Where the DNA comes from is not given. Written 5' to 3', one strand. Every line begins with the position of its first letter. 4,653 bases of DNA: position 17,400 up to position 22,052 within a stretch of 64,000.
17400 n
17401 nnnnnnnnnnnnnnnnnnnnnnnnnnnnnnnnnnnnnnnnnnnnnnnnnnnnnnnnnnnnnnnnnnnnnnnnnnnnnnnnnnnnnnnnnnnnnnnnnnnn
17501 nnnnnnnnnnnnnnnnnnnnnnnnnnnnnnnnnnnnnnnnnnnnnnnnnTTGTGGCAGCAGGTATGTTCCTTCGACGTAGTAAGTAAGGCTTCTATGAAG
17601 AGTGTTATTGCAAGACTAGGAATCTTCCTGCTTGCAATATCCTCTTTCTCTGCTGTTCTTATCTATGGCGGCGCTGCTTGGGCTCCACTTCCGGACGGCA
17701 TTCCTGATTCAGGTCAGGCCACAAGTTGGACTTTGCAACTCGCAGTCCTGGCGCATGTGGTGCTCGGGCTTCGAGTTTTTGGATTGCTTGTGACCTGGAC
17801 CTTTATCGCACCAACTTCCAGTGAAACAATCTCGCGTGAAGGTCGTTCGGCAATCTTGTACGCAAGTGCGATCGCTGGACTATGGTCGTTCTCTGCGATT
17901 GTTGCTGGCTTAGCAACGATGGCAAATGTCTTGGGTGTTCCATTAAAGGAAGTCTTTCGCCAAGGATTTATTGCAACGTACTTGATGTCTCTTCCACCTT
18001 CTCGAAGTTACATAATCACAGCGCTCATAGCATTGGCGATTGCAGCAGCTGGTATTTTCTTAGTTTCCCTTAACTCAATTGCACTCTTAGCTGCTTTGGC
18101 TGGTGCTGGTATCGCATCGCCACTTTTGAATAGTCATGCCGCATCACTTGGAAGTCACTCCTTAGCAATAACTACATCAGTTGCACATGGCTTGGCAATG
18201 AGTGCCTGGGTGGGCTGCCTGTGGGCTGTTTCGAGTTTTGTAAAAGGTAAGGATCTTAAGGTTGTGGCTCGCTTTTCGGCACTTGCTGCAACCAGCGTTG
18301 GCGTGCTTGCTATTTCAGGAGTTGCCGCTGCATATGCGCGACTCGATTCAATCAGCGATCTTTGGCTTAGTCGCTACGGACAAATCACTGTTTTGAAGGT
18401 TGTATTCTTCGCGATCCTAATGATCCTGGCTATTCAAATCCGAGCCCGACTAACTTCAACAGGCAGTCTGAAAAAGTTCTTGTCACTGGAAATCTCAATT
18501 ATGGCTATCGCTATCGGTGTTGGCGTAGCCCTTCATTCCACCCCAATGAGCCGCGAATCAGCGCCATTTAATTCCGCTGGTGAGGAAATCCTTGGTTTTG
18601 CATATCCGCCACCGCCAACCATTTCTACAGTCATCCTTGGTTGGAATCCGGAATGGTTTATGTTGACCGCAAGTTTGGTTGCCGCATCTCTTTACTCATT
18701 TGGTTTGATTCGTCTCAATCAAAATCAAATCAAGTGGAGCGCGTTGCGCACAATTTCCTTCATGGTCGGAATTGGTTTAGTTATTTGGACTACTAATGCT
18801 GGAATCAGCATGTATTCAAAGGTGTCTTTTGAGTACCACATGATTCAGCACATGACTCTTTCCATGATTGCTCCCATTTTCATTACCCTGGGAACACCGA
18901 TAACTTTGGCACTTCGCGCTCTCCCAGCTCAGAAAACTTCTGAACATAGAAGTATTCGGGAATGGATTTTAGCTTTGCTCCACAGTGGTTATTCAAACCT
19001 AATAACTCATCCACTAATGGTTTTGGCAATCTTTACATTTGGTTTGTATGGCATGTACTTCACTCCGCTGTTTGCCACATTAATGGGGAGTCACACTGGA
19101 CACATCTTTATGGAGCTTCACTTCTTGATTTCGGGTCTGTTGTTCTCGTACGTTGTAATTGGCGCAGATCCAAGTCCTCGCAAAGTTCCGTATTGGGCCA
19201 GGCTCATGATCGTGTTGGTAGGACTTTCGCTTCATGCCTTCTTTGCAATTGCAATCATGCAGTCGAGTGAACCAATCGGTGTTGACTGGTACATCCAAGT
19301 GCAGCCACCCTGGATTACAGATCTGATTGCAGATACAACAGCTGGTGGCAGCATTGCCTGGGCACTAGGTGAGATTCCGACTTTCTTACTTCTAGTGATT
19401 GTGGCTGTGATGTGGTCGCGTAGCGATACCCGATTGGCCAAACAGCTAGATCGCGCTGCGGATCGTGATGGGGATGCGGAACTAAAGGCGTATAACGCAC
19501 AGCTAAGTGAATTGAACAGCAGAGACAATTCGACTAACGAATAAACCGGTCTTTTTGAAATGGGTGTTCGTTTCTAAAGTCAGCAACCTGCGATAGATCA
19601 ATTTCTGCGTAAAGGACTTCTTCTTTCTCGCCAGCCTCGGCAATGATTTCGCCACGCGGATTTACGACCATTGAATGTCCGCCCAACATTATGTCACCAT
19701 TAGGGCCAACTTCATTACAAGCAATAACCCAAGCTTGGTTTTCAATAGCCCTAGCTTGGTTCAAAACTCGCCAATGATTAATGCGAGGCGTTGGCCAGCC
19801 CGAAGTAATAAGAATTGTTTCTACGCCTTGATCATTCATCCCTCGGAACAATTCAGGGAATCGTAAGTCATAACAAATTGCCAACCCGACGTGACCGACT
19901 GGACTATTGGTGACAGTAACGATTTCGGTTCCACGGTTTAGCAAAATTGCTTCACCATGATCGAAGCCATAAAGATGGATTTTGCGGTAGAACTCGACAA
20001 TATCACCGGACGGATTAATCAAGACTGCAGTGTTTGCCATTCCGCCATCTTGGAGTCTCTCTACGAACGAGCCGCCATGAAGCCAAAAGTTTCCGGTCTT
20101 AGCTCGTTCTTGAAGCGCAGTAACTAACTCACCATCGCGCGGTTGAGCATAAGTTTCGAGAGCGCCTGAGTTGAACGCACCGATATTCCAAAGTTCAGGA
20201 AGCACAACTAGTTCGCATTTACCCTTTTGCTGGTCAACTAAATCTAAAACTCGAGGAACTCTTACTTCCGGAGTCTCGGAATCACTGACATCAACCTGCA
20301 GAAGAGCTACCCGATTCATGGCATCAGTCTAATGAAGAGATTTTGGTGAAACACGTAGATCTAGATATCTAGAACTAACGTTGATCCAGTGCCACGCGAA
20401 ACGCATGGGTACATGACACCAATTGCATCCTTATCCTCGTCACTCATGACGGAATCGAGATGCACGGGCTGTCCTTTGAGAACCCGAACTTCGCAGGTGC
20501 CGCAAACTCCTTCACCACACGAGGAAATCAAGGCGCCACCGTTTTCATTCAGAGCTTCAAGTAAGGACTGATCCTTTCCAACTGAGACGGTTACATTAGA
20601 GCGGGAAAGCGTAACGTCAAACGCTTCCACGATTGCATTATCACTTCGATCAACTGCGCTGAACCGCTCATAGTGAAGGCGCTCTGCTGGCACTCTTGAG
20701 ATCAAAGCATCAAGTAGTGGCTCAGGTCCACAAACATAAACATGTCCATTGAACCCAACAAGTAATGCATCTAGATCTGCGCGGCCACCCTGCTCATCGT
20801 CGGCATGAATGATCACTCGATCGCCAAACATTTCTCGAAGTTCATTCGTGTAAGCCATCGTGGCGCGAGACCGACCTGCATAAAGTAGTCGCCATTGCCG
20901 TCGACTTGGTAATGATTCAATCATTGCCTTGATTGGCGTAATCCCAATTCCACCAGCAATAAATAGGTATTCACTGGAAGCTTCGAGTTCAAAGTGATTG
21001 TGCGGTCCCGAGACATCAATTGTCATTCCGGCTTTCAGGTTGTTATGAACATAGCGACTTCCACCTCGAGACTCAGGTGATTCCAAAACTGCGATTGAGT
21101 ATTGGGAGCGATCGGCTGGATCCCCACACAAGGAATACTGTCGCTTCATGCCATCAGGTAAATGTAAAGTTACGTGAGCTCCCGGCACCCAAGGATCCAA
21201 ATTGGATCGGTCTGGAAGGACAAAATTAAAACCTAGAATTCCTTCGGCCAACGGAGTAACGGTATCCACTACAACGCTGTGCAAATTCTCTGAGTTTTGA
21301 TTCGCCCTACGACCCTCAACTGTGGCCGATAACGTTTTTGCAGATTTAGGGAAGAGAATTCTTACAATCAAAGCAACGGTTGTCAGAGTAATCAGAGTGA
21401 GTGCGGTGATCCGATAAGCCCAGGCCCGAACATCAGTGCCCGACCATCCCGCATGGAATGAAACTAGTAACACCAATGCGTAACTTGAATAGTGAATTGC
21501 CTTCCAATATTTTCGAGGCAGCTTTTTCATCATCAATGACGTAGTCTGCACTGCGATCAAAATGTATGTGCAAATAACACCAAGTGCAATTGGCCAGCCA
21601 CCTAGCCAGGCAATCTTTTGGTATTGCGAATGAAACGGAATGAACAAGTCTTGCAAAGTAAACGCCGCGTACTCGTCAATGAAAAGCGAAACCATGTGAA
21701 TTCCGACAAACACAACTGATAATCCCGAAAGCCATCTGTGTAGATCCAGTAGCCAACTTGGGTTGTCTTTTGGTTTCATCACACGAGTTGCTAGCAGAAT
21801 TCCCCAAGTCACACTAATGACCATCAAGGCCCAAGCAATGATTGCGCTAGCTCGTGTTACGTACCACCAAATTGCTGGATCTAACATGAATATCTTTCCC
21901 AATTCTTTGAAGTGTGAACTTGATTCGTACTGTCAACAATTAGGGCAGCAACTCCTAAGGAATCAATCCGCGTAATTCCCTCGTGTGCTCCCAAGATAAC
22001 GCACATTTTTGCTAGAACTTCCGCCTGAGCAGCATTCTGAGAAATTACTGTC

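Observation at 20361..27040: Two-component-flanked redox cluster with a duplicated [tethered CX15C mini-protein + MsrQ-like haem-b membrane protein] module: candidate undescribed transmembrane electron-transfer system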

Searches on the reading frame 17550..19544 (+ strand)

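Call 95: search_protein_families(library=pfam, proteins=[window:17550-19544:+], max_evalue=0.01)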
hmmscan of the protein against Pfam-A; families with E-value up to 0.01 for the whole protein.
window:17550-19544:+ (664 aa): 2 families
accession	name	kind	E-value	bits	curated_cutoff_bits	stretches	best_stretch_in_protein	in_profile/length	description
PF09678.15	Caa3_CtaG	-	2.7e-73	246.7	27.7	1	381-625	2-237/237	Cytochrome c oxidase caa3 assembly factor (Caa3_CtaG)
PF05425.18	CopD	-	6.5e-12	46.2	32.1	1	237-328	2-105/105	Copper resistance protein D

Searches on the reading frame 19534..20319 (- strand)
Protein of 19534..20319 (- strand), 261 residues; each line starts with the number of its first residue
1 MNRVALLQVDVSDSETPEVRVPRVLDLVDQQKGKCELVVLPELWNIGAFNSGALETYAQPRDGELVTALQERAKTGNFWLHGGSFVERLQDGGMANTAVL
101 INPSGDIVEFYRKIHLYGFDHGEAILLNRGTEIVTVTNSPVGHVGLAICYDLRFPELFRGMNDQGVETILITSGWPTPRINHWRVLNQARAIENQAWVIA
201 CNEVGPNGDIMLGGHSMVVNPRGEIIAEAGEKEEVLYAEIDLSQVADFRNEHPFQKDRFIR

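Call 3: search_protein_families(library=pfam, proteins=[window:19534-20319:-], max_evalue=0.1)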
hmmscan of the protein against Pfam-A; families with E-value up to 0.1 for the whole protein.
window:19534-20319:- (261 aa): 1 family
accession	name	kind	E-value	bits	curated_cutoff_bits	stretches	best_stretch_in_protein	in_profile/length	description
PF00795.27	CN_hydrolase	-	1.5e-54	185.5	23.2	1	3-249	1-255/256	Carbon-nitrogen hydrolase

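Call 4: search_protein_families(library=ncbifam, proteins=[window:19534-20319:-], max_evalue=0.1)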
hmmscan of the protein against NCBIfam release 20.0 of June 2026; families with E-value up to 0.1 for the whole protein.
window:19534-20319:- (261 aa): 10 families
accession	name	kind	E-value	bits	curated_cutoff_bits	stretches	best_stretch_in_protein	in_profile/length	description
NF033621.1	de_GSH_amidase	exception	4.4e-37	127.9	355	1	4-258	2-253/260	deaminated glutathione amidase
NF007757.0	PRK10438.1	equivalog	5.9e-34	117.4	249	1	33-257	33-249/256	amidohydrolase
NF043013.1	DeGluthAmidYersProt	equivalog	4.7e-31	108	500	1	4-258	6-269/278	deaminated glutathione amidase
TIGR03381.1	agmatine_aguB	equivalog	2.6e-24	86.1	410.25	1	3-258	2-271/279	N-carbamoylputrescine amidase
NF040852.1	nitrile_Arch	equivalog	1.6e-23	83.2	500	1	27-249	25-244/262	nitrilase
NF009803.0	PRK13287.1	equivalog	2.6e-21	75.7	406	1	6-251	18-268/333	formamidase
NF009802.0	PRK13286.1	equivalog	4.2e-19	68.7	427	1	36-255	53-273/345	aliphatic amidase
NF010588.0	PRK13981.1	equivalog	2.1e-13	49.5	479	1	21-236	23-239/546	NAD+ synthase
TIGR00546.1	lnt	equivalog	3e-12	46.4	132.9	2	4-117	162-274/395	apolipoprotein N-acyltransferase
TIGR04048.1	nitrile_sll0784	equivalog_domain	0.0021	17.1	502.6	0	63-152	77-162/301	Nit6803 family nitrilase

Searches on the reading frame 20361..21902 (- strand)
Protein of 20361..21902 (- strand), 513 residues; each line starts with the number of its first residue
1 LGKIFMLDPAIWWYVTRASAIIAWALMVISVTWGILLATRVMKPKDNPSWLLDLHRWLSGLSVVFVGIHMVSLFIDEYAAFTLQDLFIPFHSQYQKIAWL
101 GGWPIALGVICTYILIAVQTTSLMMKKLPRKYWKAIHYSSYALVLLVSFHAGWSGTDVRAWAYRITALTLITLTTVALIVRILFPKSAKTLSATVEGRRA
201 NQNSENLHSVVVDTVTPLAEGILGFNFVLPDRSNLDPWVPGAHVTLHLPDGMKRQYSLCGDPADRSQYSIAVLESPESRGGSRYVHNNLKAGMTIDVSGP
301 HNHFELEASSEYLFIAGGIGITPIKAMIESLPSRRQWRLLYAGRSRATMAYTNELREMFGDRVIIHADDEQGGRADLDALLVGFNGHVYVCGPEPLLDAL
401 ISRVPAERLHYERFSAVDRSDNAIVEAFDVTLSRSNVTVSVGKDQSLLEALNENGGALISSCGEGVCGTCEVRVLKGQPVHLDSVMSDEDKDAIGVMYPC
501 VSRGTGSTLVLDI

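Call 3: search_protein_families(library=pfam, proteins=[window:20361-21902:-], max_evalue=0.1)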
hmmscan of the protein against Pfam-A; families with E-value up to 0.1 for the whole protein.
window:20361-21902:- (513 aa): 6 families
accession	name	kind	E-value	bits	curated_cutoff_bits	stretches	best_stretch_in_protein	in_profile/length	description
PF00111.32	Fer2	-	1.8e-13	50.7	21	1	431-502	2-74/77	2Fe-2S iron-sulfur cluster binding domain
PF00175.26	NAD_binding_1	-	3.1e-07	31.5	22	1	314-398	1-105/109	Oxidoreductase NAD-binding domain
PF01794.25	Ferric_reduct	-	6e-07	30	28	1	24-146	6-119/121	Ferric reductase like transmembrane component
PF22290.1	DmmA-like_N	-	5.5e-05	24.1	33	1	306-402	14-112/124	Dimethylamine monooxygenase subunit DmmA-like, N-terminal domain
PF00970.30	FAD_binding_6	-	0.00037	21.2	21.1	1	212-305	4-98/99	Oxidoreductase FAD-binding domain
PF14358.11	DUF4405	-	0.019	15.9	26.7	0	25-71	8-63/66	Domain of unknown function (DUF4405)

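Call 4: search_protein_families(library=ncbifam, proteins=[window:20361-21902:-], max_evalue=0.1)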
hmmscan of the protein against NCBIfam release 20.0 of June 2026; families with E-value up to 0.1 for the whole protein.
window:20361-21902:- (513 aa): 25 families
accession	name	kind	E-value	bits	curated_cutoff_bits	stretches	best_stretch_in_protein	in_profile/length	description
TIGR02160.1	PA_CoA_Oxy5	hypoth_equivalog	5.6e-25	87.9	420.8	2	208-358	2-161/352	1,2-phenylacetyl-CoA epoxidase subunit PaaE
NF007964.0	PRK10684.1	equivalog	9.3e-20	70.8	383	1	243-481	44-303/333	NADH oxidoreductase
NF009805.0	PRK13289.1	equivalog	1.9e-19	69.9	432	1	209-416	156-394/399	NO-inducible flavohemoprotein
NF058606.1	GlBtMonoRdsGbcB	equivalog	9.8e-19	67.4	500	2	238-358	43-170/362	glycine betaine monooxygenase reductase subunit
NF040810.1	BenC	equivalog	3.2e-18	66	430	1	192-416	90-332/333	benzoate 1,2-dioxygenase electron transfer component BenC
NF045803.1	MethMoxFADbindMmoC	equivalog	4e-18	65.3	500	2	235-414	137-340/343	aromatic/alkene monooxygenase hydroxylase FAD-binding subunit MmoC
NF008822.0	PRK11872.1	equivalog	3.5e-14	52.5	402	2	238-414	137-335/341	anthranilate 1,2-dioxygenase electron transfer component AntC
NF000796.0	PRK00054.1-1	equivalog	2e-13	50.2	224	1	288-408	69-193/254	dihydroorotate dehydrogenase electron transfer subunit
TIGR01941.1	nqrF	equivalog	7.3e-12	44.9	295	2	281-358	242-323/405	NADH:ubiquinone reductase (Na(+)-transporting) subunit F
NF000798.0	PRK00054.1-3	equivalog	1.7e-08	34.4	219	1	286-404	76-194/244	dihydroorotate dehydrogenase electron transfer subunit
NF004317.0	PRK05713.1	equivalog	4.3e-08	32.8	338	1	437-503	9-75/312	iron-sulfur-binding ferredoxin reductase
NF000799.0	PRK00054.1-4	equivalog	7.6e-07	28.5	314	1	252-408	51-210/258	dihydroorotate dehydrogenase electron transfer subunit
TIGR02008.1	fdx_plant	subfamily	1.4e-05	24.8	81.15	1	429-505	4-83/97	ferredoxin [2Fe-2S]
NF007985.1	PRK10713.1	equivalog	1.6e-05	24.4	75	1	430-480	1-52/81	class I ribonucleotide reductase maintenance protein YfaE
NF006220.0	PRK08345.1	subfamily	3.5e-05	23.2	395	1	215-355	18-163/294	cytochrome-c3 hydrogenase subunit gamma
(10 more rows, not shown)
